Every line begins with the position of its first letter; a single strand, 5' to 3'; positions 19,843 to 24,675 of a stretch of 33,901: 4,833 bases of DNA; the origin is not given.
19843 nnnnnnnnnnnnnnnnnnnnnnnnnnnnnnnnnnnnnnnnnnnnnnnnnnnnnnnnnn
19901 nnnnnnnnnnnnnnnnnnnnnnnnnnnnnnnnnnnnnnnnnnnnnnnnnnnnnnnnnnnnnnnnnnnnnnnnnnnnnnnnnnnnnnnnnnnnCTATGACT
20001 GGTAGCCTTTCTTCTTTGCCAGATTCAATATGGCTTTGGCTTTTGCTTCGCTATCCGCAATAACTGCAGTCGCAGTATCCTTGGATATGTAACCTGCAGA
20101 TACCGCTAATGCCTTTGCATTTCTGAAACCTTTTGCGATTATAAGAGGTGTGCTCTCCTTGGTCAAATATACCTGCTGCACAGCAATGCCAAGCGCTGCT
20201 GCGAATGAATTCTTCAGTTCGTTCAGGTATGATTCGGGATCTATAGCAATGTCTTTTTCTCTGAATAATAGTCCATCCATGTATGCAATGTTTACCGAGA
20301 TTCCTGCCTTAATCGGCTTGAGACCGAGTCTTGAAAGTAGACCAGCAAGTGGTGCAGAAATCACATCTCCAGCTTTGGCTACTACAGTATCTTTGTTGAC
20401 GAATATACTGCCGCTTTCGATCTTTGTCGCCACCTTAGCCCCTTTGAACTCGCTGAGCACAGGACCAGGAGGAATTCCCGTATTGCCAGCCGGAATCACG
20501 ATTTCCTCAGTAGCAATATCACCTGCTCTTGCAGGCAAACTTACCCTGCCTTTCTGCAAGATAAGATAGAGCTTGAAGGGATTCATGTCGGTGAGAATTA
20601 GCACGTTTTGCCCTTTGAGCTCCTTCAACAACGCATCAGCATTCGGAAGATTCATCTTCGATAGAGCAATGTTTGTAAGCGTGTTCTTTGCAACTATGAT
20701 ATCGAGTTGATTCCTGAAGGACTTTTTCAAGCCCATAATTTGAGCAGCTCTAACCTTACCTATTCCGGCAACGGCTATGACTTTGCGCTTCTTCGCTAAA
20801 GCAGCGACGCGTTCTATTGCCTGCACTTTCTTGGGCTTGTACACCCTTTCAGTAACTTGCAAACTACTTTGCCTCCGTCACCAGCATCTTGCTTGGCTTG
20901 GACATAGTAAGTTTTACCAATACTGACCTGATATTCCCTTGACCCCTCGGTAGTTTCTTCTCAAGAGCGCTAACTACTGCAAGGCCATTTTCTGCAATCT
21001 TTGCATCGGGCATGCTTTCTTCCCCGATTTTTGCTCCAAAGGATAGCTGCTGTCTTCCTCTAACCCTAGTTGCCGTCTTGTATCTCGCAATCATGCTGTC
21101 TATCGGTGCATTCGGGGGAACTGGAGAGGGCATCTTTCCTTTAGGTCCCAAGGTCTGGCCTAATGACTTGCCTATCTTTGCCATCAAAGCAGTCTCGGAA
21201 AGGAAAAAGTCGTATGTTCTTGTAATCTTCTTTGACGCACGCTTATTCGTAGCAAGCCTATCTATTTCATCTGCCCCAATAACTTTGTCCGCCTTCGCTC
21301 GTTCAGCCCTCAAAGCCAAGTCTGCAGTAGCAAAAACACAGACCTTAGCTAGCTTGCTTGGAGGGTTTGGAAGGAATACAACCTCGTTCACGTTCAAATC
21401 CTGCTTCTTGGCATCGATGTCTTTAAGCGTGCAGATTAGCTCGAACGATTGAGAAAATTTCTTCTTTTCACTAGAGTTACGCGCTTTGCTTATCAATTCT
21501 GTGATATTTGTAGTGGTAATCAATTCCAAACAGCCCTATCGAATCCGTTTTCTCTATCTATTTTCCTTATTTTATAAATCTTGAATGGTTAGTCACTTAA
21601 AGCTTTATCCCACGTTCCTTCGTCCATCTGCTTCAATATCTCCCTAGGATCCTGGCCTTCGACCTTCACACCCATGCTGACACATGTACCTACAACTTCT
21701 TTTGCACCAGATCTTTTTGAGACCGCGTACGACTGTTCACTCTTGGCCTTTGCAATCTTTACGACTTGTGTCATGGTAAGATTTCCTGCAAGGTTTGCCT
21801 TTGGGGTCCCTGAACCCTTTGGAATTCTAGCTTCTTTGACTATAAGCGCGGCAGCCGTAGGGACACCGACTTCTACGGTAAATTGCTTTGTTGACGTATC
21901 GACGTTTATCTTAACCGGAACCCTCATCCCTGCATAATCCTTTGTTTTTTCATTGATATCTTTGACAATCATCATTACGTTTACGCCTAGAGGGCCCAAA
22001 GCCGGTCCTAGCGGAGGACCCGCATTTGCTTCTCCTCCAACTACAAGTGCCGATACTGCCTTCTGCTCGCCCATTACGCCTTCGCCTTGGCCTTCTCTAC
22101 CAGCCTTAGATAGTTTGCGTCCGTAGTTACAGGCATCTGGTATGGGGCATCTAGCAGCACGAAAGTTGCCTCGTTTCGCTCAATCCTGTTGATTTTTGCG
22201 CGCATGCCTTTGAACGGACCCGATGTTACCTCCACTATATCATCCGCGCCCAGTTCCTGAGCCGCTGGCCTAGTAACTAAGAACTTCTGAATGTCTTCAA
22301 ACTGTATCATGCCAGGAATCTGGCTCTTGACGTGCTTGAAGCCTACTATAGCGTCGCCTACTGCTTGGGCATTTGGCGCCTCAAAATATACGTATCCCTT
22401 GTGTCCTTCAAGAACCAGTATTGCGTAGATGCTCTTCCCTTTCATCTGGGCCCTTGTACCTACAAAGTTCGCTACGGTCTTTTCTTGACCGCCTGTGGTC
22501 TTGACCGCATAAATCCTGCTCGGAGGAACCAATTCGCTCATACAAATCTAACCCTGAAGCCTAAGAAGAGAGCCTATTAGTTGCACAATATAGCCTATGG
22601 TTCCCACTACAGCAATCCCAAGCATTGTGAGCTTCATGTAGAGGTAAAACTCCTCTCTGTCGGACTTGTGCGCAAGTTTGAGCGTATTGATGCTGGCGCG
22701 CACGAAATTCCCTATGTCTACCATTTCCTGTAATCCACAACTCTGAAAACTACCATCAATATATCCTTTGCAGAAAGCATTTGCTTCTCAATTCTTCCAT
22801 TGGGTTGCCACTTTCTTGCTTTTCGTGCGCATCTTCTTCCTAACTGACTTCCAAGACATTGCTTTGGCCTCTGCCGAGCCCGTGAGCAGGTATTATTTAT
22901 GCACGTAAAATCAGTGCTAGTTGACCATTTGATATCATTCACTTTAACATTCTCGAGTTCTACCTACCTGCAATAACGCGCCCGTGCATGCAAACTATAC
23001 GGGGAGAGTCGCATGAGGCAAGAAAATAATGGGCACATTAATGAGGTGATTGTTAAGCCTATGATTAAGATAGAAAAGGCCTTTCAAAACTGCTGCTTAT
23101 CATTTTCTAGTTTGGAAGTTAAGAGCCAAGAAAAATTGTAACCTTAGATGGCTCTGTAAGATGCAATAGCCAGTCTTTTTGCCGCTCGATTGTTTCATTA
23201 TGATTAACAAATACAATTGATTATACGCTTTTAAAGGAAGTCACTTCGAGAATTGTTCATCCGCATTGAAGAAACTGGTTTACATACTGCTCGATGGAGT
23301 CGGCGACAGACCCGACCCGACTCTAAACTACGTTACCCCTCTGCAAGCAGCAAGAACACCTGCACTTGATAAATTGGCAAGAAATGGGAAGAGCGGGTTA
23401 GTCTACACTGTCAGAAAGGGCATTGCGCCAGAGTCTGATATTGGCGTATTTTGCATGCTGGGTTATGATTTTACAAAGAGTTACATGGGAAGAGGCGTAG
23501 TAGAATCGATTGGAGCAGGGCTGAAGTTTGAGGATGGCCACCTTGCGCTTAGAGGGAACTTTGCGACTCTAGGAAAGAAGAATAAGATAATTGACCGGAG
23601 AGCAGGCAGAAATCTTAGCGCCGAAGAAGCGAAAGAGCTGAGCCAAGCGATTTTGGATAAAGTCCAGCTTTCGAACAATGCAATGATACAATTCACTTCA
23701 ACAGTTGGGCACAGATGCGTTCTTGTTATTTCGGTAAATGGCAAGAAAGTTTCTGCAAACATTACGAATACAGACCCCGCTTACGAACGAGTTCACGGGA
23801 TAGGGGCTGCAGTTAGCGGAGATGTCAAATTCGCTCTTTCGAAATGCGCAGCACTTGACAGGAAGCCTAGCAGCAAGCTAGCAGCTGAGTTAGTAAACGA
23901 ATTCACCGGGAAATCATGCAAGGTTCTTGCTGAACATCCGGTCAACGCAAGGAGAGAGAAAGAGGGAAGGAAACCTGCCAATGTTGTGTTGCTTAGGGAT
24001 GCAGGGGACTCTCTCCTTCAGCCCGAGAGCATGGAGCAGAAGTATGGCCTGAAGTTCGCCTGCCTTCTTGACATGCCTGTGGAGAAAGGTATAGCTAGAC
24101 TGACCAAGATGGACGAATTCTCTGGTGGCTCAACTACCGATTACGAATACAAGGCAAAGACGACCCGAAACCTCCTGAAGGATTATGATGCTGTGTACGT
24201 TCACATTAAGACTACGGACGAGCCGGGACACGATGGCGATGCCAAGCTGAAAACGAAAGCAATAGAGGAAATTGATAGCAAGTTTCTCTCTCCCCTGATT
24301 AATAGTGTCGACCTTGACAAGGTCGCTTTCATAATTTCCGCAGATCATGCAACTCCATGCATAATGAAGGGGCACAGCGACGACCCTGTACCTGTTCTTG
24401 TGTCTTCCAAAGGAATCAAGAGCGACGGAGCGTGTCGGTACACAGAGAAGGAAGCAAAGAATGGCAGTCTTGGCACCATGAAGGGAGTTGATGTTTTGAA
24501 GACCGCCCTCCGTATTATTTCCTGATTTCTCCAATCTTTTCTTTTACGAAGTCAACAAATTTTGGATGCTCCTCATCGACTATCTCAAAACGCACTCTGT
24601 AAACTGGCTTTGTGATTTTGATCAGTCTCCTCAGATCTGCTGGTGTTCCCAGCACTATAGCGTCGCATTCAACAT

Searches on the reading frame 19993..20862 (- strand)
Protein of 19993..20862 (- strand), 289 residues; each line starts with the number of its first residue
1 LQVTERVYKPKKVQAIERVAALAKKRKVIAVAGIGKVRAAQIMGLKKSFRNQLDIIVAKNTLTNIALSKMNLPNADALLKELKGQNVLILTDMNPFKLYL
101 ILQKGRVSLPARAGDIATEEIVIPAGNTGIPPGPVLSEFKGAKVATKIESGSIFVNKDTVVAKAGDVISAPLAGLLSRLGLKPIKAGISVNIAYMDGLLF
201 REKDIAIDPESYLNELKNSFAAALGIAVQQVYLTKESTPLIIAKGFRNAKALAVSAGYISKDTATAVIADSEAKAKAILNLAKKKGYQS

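Call 11: search_protein_families(library=pfam, proteins=[window:19993-20862:-])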
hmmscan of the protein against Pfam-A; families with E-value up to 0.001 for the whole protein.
window:19993-20862:- (289 aa): 2 families
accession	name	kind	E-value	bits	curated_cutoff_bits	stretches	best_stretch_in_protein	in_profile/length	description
PF17777.6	RL10P_insert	-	2.6e-19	69.3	29.1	1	111-180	1-70/71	Insertion domain in 60S ribosomal protein L10P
PF00466.25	Ribosomal_L10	-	7.3e-17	61.7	22.8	1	9-104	3-97/100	Ribosomal protein L10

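Call 13: find_encoding_contigs(protein=window:19993-20862:-, flank=10000, max_places=6)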
Protein window:19993-20862:- (289 aa): 1 contig read that carries it; 1 place shown.
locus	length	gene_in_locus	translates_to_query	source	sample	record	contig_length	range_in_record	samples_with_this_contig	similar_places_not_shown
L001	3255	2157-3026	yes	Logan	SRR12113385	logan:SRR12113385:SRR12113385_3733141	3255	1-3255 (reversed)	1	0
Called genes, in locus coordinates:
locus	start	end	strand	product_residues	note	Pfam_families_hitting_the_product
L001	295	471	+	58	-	-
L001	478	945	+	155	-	PF03439:Spt5-NGN, PF00467:KOW (weak)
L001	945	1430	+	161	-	PF03946:Ribosomal_L11_N, PF00298:Ribosomal_L11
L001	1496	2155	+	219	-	PF00687:Ribosomal_L1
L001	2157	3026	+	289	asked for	PF00466:Ribosomal_L10, PF17777:RL10P_insert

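Call 14: find_related_loci(query=window:19993-20862:-, collection=genome_contigs, flank=10000)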
Query window:19993-20862:- (289 aa) in genome_contigs; peptide patterns used: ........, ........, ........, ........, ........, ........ (x = any residue, [..] = any of these).
189 stretches matched a pattern; 5 encode a relative of the query (tblastn E <= 1e-3); 5 distinct loci.
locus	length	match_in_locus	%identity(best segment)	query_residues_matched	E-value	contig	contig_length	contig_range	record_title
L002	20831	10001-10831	49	8-284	1e-83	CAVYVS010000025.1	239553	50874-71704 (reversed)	MAG: uncultured Nitrososphaerota archaeon isolate MFD01476.bin.2.93 genome assembly, contig: contig_77553, whole genome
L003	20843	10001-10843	47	4-284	3e-79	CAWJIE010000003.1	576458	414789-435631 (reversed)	MAG: uncultured Nitrososphaerota archaeon isolate MFD03726.bin.2.165 genome assembly, contig: contig_34448, whole genome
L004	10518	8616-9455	39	6-285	1e-66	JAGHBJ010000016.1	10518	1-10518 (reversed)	MAG: Candidatus Bathyarchaeota archaeon isolate AUK253 PB_MBMC_207_c_000000000028, whole genome shotgun sequence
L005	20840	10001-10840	39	6-285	2e-66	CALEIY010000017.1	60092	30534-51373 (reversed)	MAG TPA_asm: Candidatus Bathyarchaeota archaeon isolate SRR6823441_bin.104_CONCOCT_v1.1_MAG genome assembly, contig: ERZ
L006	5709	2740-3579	39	6-285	3e-66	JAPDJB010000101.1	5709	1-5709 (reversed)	MAG: Candidatus Bathyarchaeota archaeon isolate S8B1_HD70 c_000000002896, whole genome shotgun sequence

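Call 19: find_homologous_proteins(query=window:19993-20862:-, max_evalue=1e-40)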
Query window:19993-20862:- (289 aa): 1647 proteins with E <= 1e-40 among 8000 candidates; the best 120 are listed.
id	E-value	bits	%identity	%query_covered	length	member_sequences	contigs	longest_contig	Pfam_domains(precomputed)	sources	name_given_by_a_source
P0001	2.0e-172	590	100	100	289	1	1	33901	PF00466.26,PF17777.7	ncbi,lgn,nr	ncbi:MAG: 50S ribosomal protein L10 [Thaumarchaeota archaeon]|nr:50S ribosomal protein L10 [Nitrosos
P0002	2.7e-172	589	100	100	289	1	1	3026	PF00466.26,PF17777.7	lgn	-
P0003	5.8e-170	582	99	99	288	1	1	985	PF00466.26,PF17777.7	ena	-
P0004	1.8e-166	570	97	99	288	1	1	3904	PF00466.26,PF17777.7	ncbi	-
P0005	1.5e-165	567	96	99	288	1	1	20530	PF00466.26,PF17777.7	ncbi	-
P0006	1.4e-157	541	92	99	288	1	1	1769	PF00466.26,PF17777.7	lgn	-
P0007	2.7e-157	540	91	99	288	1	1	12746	PF00466.26,PF17777.7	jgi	jgi:large subunit ribosomal protein L10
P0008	9.4e-157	538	91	99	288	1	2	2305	PF00466.26,PF17777.7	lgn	-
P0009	2.4e-149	514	88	99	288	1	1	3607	PF00466.26,PF17777.7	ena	-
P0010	1.8e-132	459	75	100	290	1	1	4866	PF00466.26,PF17777.7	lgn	-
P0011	2.0e-132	459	75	99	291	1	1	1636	PF00466.26,PF17777.7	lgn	-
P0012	5.9e-131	454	78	98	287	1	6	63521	PF00466.26,PF17777.7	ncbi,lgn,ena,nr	ncbi:MAG: 50S ribosomal protein L10 [Thaumarchaeota archaeon]|nr:50S ribosomal protein L10 [Nitrosos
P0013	7.7e-131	453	78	98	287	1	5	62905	PF00466.26,PF17777.7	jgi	-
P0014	4.7e-130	451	77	98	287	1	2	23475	PF00466.26,PF17777.7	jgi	jgi:large subunit ribosomal protein L10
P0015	2.6e-128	445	75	98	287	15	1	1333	PF00466.26,PF17777.7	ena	-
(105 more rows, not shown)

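Call 20: find_encoding_contigs(protein=P0005, flank=10000, max_places=3)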
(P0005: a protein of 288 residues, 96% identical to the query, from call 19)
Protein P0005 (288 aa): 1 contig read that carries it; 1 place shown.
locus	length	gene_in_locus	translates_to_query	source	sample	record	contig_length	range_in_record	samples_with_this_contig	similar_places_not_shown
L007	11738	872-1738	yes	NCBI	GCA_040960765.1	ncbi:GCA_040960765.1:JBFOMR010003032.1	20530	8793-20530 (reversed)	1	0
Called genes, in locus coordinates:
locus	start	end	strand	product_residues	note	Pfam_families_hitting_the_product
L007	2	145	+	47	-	?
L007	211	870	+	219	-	PF00687:Ribosomal_L1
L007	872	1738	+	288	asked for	PF00466:Ribosomal_L10, PF17777:RL10P_insert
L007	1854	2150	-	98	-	PF00428:Ribosomal_60s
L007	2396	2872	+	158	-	PF00383:dCMP_cyt_deam_1, PF14437:MafB19-deam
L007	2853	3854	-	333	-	PF02517:Rce1-like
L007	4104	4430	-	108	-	PF01253:SUI1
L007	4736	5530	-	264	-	PF01048:PNP_UDP_1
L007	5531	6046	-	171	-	PF00156:Pribosyltran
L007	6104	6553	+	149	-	PF01873:eIF-5_eIF-2B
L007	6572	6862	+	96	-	PF04242:DUF424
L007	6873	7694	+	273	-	PF03109:ABC1 (faint), PF01163:RIO1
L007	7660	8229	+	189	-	PF00013:KH_1 (faint), PF21800:KH_KRR1_2nd, PF22891:KH_PNO1_2nd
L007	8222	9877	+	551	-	PF02518:HATPase_c, PF09239:Topo-VIb_trans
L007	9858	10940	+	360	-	PF04406:TP6A_N, PF21180:TOP6A-Spo11_Toprim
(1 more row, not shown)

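Call 21: find_encoding_contigs(protein=P0007, flank=10000, max_places=3)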
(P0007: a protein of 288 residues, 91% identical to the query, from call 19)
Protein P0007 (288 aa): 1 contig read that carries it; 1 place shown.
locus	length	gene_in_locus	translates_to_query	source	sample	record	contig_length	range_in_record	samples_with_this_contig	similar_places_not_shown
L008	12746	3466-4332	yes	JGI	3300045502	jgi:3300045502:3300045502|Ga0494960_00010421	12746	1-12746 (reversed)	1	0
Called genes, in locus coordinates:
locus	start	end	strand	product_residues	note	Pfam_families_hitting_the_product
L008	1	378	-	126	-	?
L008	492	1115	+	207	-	PF03848:TehB, PF05175:MTS, PF05724:TPMT, PF02353:CMAS, PF13489:Methyltransf_23, PF08003:Methyltransf_9, PF13649:Methyltransf_25, PF13847:Methyltransf_31, +4 more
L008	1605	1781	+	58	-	-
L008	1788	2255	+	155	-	PF03439:Spt5-NGN, PF00467:KOW (weak)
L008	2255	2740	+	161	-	PF03946:Ribosomal_L11_N, PF00298:Ribosomal_L11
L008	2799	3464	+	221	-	PF00687:Ribosomal_L1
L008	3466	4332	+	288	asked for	PF00466:Ribosomal_L10, PF17777:RL10P_insert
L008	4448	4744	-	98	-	PF00428:Ribosomal_60s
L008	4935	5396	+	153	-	PF01161:PBP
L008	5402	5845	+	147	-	-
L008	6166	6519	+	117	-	-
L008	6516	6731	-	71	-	PF01037:AsnC_trans_reg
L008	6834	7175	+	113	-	PF04486:SchA_CurD (weak)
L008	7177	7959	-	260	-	PF00753:Lactamase_B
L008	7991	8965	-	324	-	PF02129:Peptidase_S15 (weak), PF01738:DLH, PF02230:Abhydrolase_2 (weak), PF08840:BAAT_C (faint), PF00326:Peptidase_S9 (weak)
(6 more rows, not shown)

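Call 22: find_encoding_contigs(protein=P0012, flank=10000, max_places=3)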
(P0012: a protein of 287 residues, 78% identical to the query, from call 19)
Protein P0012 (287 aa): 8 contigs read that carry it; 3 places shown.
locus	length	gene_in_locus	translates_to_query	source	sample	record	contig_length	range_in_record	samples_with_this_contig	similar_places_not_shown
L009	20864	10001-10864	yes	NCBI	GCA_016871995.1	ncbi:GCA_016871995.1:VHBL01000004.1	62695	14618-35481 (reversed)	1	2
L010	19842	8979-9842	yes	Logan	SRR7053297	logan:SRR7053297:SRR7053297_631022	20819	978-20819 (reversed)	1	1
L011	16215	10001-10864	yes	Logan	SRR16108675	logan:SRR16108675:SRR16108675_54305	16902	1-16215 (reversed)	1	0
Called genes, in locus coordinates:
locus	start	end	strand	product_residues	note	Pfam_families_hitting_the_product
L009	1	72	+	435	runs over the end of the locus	PF13537:GATase_7 (weak), PF00156:Pribosyltran (weak)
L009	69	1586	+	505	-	PF02844:GARS_N, PF01071:GARS_A, PF02843:GARS_C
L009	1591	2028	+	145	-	PF00731:AIRC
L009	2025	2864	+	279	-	PF01259:SAICAR_synt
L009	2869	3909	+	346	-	PF00586:AIRS, PF02769:AIRS_C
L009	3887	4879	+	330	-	PF00389:2-Hacid_dh, PF02826:2-Hacid_dh_C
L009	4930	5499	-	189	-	PF14066:DUF4256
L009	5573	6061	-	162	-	PF08327:AHSA1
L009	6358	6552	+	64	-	-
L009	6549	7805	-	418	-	PF00753:Lactamase_B, PF23023:Anti-Pycsar_Apyc1, PF12706:Lactamase_B_2, PF16661:Lactamase_B_6, PF10996:Beta-Casp, PF07521:RMMBL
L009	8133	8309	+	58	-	-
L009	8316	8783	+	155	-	PF03439:Spt5-NGN, PF00467:KOW (weak)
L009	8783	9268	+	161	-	PF03946:Ribosomal_L11_N, PF00298:Ribosomal_L11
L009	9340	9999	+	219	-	PF00687:Ribosomal_L1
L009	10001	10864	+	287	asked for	PF00466:Ribosomal_L10, PF17777:RL10P_insert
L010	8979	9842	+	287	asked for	PF00466:Ribosomal_L10, PF17777:RL10P_insert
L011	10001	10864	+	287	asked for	PF00466:Ribosomal_L10, PF17777:RL10P_insert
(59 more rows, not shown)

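Call 49: find_encoding_contigs(protein=P0004, flank=4000, max_places=3)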
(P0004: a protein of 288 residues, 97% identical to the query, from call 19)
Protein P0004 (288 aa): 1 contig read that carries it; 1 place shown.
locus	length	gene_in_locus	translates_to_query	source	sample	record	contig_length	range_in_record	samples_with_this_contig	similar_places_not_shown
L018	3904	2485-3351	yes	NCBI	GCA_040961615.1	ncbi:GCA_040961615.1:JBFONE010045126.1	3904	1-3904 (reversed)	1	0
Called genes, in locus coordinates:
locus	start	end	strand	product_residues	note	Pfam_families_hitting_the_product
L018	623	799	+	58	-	PF00584:SecE (weak)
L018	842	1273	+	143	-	PF03439:Spt5-NGN, PF00467:KOW (weak)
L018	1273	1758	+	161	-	PF03946:Ribosomal_L11_N, PF00298:Ribosomal_L11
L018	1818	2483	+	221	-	PF00687:Ribosomal_L1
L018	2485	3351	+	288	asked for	PF00466:Ribosomal_L10, PF17777:RL10P_insert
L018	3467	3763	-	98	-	PF00428:Ribosomal_60s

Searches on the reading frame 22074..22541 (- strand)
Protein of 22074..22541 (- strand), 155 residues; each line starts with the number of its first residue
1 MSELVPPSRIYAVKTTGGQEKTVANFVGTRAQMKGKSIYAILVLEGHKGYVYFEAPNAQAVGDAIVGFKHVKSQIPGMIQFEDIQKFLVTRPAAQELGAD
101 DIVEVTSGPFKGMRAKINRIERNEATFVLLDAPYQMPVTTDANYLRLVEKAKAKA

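Call 12: search_protein_families(library=pfam, proteins=[window:22074-22541:-])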
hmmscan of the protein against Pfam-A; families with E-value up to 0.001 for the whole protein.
window:22074-22541:- (155 aa): 2 families
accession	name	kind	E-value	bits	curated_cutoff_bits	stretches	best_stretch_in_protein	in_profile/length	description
PF03439.18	Spt5-NGN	-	9.5e-20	70.8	22.4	1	9-88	1-84/84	Early transcription elongation factor of RNA pol II, NGN section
PF00467.35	KOW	-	2.8e-06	27.4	22.3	1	100-127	2-29/32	KOW motif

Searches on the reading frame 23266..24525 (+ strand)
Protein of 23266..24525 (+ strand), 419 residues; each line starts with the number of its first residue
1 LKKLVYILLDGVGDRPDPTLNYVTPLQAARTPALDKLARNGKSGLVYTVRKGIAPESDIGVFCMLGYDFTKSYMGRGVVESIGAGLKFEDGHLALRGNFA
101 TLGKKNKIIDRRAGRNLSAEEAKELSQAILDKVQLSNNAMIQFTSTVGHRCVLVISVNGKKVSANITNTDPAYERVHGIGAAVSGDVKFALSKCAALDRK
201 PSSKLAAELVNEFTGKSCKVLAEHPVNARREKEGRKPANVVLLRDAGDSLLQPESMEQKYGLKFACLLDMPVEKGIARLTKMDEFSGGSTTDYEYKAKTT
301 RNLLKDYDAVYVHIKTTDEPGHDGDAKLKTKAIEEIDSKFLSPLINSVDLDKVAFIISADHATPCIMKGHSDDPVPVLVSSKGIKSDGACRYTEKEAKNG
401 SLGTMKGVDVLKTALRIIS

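Call 12: search_protein_families(library=pfam, proteins=[window:23266-24525:+])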
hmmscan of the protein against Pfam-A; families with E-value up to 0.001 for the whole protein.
window:23266-24525:+ (419 aa): 2 families
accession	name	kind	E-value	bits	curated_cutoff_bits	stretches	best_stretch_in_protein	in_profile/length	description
PF10143.14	PhosphMutase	-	7.5e-44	150.1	21.5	1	38-227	1-170/170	2,3-bisphosphoglycerate-independent phosphoglycerate mutase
PF01676.23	Metalloenzyme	-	8.8e-39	134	24.3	1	2-410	1-245/252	Metalloenzyme superfamily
